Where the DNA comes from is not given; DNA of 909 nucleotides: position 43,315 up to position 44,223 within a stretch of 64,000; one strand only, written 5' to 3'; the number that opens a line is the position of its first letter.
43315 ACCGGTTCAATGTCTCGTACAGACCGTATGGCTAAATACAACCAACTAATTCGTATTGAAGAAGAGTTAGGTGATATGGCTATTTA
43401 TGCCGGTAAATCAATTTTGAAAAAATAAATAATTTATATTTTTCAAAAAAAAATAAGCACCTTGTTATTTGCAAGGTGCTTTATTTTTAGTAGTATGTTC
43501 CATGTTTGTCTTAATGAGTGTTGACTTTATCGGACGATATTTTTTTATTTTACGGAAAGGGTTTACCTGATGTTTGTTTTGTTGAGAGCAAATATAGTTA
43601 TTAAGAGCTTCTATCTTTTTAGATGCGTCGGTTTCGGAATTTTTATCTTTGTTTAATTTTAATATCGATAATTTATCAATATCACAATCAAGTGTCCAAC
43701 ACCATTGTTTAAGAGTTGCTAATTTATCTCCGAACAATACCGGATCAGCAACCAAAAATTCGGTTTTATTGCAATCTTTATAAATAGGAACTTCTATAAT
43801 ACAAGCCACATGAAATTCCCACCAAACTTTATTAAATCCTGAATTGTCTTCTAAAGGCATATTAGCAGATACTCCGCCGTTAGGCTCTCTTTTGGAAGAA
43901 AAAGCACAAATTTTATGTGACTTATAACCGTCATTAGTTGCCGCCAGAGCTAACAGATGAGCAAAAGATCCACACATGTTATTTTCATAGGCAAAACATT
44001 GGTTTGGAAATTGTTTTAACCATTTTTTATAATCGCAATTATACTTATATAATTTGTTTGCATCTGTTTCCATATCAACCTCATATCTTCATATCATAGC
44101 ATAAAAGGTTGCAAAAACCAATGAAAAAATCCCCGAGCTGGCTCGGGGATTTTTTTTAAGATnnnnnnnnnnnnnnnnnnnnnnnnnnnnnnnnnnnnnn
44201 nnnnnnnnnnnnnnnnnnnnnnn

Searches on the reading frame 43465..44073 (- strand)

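Call 64: search_protein_families(library=pfam, proteins=[window:43465-44073:-], max_evalue=0.1)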
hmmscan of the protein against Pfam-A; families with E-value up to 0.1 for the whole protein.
window:43465-44073:- (202 aa): 1 family
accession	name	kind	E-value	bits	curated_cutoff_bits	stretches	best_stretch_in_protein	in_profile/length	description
PF18626.7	Gln_deamidase_2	-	2.7e-08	34.4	25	1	26-125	18-103/106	Glutaminase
